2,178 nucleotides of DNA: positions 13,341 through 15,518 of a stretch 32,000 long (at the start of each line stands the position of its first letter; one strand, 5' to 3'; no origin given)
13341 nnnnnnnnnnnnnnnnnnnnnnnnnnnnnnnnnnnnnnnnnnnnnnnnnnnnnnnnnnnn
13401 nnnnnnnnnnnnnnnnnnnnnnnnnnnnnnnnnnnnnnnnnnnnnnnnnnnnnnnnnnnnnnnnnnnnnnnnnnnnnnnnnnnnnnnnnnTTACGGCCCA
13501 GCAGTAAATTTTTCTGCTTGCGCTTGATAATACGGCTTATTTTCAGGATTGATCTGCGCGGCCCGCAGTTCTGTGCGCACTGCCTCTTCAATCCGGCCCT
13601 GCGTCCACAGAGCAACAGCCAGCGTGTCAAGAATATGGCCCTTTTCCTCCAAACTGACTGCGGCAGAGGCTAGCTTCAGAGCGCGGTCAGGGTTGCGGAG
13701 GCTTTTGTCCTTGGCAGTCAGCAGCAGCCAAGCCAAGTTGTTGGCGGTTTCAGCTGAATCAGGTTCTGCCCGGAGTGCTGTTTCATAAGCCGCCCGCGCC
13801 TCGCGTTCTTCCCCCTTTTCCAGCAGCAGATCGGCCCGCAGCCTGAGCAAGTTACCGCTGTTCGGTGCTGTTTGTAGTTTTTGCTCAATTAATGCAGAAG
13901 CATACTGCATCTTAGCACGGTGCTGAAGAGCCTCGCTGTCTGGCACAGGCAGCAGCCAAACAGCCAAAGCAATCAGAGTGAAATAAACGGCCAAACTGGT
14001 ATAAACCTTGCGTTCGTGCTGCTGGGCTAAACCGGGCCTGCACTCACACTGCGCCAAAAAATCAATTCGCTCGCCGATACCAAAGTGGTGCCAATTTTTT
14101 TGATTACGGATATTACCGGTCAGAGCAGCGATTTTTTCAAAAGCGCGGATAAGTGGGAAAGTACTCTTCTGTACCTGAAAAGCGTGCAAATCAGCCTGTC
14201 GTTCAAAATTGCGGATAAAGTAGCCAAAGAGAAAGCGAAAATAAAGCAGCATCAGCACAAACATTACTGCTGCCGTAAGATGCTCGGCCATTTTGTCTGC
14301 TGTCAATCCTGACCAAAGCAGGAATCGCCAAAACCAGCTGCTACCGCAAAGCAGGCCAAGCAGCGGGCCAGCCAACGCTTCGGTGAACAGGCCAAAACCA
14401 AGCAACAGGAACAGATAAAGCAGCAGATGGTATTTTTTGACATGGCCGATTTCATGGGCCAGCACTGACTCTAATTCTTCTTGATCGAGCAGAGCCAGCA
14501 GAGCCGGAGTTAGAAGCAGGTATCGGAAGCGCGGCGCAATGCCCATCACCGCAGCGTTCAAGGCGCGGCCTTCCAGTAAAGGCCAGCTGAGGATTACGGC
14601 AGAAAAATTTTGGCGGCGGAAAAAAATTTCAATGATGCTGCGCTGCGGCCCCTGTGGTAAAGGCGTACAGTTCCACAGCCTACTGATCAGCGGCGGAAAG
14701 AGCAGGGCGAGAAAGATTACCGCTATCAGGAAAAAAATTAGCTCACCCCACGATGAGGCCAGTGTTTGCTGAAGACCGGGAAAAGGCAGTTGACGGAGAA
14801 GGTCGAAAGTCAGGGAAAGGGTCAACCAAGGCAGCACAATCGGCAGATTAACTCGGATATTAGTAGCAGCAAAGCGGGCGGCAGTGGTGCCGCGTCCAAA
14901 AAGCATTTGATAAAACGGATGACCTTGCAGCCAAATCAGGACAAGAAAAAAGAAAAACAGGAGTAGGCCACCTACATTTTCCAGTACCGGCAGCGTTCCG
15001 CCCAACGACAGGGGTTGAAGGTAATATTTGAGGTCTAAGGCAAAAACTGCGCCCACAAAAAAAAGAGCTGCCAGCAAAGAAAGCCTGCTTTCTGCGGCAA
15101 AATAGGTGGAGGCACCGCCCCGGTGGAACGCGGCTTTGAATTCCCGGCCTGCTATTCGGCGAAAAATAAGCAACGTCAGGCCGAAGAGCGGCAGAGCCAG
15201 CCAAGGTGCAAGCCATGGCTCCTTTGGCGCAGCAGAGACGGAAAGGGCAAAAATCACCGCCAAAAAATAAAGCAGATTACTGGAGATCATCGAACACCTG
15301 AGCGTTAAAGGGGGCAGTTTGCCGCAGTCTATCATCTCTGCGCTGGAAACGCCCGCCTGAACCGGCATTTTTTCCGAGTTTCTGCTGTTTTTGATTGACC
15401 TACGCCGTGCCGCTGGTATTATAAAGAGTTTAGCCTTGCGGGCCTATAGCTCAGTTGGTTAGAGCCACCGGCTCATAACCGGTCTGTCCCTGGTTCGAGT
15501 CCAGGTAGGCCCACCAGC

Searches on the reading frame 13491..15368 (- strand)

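Call 58: search_protein_families(library=pfam, proteins=[window:13491-15368:-], max_evalue=0.0001)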
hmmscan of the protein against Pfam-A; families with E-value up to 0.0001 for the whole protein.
window:13491-15368:- (625 aa): 8 families
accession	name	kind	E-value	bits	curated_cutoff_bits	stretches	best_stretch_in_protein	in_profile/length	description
PF01435.24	Peptidase_M48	-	5e-13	49.7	20.3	1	268-424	34-166/186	Peptidase family M48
PF13432.12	TPR_16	-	2.9e-08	34.5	32.7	0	511-554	3-46/65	Tetratricopeptide repeat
PF07719.23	TPR_2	-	6.7e-07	29.4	27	0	507-537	3-33/34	Tetratricopeptide repeat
PF13431.12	TPR_17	-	9e-06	26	24.4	0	527-563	1-32/34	Tetratricopeptide repeat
PF14559.12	TPR_19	-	1.1e-05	26.2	25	0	490-541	10-61/68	Tetratricopeptide repeat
PF13181.12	TPR_8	-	5.2e-05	23.5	25.7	0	511-537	7-33/34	Tetratricopeptide repeat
PF13429.12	TPR_15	-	6.5e-05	22.9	26.2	1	497-609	138-246/280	Tetratricopeptide repeat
PF13428.12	TPR_14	-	7.6e-05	23.5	23.5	0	506-546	2-42/44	Tetratricopeptide repeat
